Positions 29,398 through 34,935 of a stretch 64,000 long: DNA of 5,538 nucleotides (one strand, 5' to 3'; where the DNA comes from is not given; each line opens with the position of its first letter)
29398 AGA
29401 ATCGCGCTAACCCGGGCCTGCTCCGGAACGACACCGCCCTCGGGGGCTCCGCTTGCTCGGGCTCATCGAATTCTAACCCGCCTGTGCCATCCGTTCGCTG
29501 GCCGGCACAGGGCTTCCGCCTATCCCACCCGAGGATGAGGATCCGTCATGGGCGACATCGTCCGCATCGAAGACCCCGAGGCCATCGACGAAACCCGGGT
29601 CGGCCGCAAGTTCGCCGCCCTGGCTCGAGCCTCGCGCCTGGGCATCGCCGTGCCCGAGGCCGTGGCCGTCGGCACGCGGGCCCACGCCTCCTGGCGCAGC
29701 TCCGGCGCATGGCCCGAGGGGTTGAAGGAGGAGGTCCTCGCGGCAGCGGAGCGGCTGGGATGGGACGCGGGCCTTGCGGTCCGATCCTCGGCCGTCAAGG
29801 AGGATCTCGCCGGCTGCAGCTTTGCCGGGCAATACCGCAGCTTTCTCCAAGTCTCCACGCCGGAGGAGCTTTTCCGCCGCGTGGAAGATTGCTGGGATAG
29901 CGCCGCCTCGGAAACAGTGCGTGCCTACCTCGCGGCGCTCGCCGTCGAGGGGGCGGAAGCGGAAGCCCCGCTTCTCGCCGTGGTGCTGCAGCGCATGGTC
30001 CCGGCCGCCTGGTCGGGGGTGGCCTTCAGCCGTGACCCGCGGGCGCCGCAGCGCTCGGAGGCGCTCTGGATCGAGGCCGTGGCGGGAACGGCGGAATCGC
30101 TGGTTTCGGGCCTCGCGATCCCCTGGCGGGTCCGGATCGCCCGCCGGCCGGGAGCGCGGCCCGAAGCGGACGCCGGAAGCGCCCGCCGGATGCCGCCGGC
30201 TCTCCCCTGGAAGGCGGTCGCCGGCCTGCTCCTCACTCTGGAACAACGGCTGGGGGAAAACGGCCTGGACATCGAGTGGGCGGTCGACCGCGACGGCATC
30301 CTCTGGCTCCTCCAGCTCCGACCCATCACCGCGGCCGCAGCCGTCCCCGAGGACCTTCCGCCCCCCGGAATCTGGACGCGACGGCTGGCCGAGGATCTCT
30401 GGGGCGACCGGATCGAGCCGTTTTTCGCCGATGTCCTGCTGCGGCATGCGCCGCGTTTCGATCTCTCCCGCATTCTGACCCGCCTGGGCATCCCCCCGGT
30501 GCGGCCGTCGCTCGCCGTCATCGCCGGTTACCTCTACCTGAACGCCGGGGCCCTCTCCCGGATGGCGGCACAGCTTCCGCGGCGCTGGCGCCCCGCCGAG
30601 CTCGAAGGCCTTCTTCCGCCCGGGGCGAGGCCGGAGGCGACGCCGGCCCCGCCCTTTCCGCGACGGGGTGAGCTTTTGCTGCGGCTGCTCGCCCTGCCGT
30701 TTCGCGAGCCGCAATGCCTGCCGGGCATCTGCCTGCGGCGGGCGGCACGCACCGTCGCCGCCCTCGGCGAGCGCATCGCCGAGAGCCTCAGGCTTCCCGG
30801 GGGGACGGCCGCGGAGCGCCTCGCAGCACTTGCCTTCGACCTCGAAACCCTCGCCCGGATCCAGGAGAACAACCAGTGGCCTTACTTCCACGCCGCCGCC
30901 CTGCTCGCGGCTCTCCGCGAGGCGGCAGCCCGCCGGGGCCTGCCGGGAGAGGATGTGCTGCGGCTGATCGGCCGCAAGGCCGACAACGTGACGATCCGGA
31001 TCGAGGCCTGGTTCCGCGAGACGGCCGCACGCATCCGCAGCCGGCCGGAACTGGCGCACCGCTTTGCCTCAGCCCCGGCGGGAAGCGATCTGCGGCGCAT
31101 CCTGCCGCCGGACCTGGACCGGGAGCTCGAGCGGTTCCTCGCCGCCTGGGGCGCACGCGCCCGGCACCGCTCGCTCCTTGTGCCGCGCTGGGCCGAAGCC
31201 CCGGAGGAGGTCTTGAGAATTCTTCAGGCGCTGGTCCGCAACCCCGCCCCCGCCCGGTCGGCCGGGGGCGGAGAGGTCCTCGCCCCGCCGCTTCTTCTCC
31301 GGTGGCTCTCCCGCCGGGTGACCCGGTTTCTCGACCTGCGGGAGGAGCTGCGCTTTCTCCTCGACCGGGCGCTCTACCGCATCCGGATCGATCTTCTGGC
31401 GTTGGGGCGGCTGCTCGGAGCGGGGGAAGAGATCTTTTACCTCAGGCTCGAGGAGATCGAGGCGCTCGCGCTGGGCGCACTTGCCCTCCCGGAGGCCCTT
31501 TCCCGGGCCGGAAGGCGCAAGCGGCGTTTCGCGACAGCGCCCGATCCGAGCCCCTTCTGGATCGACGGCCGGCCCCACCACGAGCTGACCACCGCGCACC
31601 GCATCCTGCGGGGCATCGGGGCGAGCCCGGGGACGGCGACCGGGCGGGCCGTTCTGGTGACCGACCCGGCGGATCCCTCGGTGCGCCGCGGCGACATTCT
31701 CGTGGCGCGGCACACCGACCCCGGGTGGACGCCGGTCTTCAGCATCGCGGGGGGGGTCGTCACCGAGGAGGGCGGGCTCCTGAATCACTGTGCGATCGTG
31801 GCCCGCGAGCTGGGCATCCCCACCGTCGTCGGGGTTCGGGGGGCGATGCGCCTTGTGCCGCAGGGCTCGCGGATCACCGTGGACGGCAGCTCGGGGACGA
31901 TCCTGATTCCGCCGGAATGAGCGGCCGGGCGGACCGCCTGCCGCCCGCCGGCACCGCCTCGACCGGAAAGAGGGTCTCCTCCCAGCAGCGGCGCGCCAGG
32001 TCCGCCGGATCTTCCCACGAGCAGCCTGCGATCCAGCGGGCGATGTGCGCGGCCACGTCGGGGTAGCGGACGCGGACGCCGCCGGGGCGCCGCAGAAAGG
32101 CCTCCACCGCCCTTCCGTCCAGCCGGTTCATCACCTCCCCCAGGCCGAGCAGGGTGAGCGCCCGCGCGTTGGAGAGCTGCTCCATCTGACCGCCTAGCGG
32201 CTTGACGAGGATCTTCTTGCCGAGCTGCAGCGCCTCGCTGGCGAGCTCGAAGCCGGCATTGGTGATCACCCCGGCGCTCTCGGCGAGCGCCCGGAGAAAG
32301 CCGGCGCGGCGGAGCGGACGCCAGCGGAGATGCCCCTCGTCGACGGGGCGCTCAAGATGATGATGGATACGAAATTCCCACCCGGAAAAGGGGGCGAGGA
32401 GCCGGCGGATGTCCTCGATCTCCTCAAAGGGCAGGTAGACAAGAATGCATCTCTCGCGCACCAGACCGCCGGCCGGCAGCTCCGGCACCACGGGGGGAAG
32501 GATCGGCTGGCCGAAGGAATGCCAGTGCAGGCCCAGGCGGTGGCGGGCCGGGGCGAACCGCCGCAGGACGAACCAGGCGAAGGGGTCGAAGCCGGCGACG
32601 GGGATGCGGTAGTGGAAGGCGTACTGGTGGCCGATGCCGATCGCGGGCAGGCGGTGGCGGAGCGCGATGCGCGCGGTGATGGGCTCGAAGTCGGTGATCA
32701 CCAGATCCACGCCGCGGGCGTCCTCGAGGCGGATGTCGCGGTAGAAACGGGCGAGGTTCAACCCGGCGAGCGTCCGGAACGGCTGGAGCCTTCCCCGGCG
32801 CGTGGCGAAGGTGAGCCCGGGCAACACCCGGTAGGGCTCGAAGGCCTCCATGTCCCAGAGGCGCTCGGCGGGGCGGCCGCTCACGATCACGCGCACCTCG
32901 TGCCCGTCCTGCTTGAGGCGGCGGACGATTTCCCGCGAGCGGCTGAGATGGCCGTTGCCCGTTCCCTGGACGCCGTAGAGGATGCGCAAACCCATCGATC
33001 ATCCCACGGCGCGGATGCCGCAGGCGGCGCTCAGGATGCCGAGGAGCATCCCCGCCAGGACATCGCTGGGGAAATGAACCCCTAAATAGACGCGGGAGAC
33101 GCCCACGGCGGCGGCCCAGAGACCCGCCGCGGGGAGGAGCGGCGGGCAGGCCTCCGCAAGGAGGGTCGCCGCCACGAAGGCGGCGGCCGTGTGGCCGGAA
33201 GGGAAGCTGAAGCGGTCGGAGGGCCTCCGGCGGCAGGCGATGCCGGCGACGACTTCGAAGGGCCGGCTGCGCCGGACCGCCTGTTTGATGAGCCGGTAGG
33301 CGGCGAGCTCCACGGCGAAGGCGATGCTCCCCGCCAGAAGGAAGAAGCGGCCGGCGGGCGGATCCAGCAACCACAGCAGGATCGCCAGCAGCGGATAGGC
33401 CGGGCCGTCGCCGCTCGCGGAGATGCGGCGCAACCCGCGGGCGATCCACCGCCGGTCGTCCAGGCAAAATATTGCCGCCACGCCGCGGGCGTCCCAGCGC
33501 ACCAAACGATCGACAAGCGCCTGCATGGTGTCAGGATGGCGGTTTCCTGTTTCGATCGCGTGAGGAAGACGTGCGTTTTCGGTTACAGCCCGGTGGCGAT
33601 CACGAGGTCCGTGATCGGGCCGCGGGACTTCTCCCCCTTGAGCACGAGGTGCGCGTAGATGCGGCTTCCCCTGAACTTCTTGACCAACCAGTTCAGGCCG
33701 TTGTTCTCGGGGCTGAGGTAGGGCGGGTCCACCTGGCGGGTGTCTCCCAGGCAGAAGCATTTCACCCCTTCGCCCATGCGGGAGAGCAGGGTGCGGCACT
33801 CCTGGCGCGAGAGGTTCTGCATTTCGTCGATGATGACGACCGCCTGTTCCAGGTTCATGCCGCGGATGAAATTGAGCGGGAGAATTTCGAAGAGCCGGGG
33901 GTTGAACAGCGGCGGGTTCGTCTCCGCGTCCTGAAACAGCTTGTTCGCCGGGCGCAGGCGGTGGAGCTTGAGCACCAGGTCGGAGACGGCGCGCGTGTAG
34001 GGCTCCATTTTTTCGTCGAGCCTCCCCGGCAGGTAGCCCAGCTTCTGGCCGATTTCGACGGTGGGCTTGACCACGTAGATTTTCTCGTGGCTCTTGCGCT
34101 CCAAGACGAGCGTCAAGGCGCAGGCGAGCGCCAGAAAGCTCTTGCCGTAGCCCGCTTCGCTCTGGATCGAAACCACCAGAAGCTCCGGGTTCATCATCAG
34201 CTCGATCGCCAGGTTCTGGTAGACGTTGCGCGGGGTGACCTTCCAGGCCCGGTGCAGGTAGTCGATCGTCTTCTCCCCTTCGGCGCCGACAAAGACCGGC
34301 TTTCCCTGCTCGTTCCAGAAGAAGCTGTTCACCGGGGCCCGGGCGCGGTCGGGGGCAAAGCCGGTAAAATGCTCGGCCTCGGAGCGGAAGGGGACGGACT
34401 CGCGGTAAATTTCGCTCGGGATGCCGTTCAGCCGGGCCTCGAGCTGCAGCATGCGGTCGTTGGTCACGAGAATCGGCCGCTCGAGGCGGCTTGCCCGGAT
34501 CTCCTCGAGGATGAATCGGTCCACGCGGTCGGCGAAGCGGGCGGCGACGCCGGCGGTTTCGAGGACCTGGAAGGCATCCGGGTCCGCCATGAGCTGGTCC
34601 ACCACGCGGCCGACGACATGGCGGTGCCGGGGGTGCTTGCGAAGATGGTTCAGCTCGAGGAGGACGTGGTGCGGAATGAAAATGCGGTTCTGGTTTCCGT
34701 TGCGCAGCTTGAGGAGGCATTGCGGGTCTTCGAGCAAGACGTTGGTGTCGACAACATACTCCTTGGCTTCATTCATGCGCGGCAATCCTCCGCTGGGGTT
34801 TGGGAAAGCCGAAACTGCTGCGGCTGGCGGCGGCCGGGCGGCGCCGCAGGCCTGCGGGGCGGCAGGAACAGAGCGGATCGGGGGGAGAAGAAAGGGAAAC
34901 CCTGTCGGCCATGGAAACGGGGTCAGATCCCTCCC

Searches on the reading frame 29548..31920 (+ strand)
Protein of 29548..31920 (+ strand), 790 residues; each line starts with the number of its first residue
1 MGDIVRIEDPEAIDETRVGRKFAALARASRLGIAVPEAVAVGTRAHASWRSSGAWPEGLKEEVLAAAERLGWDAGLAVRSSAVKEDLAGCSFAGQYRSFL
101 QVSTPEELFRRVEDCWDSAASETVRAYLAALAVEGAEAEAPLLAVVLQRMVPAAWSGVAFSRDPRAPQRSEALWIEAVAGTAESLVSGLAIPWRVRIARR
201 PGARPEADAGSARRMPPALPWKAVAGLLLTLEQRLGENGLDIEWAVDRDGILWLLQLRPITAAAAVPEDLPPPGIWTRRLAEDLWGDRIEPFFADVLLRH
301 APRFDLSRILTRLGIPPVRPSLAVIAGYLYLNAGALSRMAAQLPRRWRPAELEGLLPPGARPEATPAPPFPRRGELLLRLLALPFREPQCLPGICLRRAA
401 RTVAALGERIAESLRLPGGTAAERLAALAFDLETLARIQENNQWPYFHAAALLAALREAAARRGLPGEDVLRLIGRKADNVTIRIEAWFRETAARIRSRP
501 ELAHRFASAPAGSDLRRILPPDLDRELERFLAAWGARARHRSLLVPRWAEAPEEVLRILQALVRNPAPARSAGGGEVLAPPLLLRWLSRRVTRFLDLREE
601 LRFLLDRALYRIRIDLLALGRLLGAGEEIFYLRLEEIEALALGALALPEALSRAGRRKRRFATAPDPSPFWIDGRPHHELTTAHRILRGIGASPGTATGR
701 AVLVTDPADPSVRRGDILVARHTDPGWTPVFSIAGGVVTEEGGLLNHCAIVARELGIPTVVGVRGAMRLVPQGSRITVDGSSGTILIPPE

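Call 3: search_protein_families(library=pfam, proteins=[window:29548-31920:+], max_evalue=0.01)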
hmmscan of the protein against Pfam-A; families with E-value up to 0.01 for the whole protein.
window:29548-31920:+ (790 aa): 2 families
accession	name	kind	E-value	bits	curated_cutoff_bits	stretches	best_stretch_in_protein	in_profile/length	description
PF01326.24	PPDK_N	-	1.2e-35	123.8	27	2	52-198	74-223/328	Pyruvate phosphate dikinase, AMP/ATP-binding domain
PF00391.29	PEP-utilizers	-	7.3e-25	86.8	23.1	1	713-783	2-72/72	PEP-utilising enzyme, mobile domain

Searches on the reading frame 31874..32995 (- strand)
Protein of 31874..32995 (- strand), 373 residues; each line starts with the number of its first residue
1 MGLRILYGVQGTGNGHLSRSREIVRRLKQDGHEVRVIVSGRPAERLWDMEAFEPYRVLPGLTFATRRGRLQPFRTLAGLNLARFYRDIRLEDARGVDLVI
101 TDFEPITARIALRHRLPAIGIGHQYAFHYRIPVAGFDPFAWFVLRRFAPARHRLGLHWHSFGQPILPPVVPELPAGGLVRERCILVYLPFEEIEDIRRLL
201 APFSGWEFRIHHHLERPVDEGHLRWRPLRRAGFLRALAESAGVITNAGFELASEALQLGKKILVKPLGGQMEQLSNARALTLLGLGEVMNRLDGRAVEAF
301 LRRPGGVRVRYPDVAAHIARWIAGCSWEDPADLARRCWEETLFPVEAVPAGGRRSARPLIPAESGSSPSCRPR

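Call 3: search_protein_families(library=pfam, proteins=[window:31874-32995:-], max_evalue=0.01)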
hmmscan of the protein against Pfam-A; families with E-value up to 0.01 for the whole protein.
window:31874-32995:- (373 aa): 2 families
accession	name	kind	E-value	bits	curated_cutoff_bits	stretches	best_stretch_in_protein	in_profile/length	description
PF13528.12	Glyco_trans_1_3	-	4.5e-39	134.9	25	2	4-126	2-126/322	Glycosyl transferase family 1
PF13439.12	Glyco_transf_4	-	0.00012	22.6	28.5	1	21-150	9-133/170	Glycosyltransferase Family 4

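Call 6: search_protein_families(library=ncbifam, proteins=[window:31874-32995:-], max_evalue=1)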
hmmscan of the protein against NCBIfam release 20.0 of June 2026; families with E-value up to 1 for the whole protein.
window:31874-32995:- (373 aa): 1 family
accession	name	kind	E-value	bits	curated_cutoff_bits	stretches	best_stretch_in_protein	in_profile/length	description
TIGR00661.1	MJ1255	subfamily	2.8e-60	204.3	195.9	1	4-312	1-320/321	MJ1255/VC2487 family glycosyltransferase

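Call 71: search_protein_families(library=padloc, proteins=[window:31874-32995:-], max_evalue=0.001)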
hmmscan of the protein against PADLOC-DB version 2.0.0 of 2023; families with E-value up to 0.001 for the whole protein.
window:31874-32995:- (373 aa): 0 families

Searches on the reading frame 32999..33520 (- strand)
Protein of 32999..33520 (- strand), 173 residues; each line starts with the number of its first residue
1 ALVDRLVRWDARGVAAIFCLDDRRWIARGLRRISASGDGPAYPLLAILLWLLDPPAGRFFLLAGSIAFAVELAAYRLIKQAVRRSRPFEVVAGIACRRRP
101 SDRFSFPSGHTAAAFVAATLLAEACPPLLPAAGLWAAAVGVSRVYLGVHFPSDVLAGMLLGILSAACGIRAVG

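Call 3: search_protein_families(library=pfam, proteins=[window:32999-33520:-], max_evalue=0.01)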
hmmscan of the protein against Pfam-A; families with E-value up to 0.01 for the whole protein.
window:32999-33520:- (173 aa): 2 families
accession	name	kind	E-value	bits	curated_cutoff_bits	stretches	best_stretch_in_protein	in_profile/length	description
PF01569.27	PAP2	-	1.1e-23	83.8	27.2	1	67-167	8-120/130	PAP2 superfamily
PF14378.12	PAP2_3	-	1.6e-07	31.7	27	1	100-166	121-189/190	PAP2 superfamily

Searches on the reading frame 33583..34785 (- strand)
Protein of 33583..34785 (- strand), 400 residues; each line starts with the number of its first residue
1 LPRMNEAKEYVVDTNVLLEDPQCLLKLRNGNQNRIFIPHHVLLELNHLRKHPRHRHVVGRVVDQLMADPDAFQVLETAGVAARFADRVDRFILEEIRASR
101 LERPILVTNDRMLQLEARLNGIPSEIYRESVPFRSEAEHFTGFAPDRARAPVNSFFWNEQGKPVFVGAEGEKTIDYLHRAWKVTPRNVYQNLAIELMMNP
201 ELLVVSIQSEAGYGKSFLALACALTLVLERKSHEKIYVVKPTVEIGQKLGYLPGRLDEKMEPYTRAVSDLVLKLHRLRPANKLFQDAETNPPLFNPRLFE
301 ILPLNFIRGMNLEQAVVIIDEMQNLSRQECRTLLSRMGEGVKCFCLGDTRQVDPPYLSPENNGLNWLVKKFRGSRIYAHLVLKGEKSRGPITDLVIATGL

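Call 3: search_protein_families(library=pfam, proteins=[window:33583-34785:-], max_evalue=0.01)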
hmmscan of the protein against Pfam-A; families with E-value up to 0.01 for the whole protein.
window:33583-34785:- (400 aa): 7 families
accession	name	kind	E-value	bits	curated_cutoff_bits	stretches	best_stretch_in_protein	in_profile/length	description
PF02562.22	PhoH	-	4.5e-39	134.5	27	1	183-385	2-189/205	PhoH-like protein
PF13638.12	PIN_4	-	3.1e-14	53.8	21.9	1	10-127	1-131/132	PIN domain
PF13245.12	AAA_19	-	5.9e-06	26.9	25.1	1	204-352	13-129/134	AAA domain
PF13604.12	AAA_30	-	6.4e-06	26.5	27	1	188-353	4-129/191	AAA domain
PF00270.35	DEAD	-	0.00085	19.5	26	1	189-330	3-134/167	DEAD/DEAH box helicase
PF13401.12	AAA_22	-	0.0086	16.8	27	0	210-335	13-106/130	AAA domain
PF01850.27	PIN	-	0.0097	16.9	23.6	0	10-89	1-85/120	PIN domain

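Call 71: search_protein_families(library=padloc, proteins=[window:33583-34776:-], max_evalue=0.001)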
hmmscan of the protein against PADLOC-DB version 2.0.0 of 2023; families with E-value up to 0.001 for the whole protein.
window:33583-34776:- (397 aa): 0 families
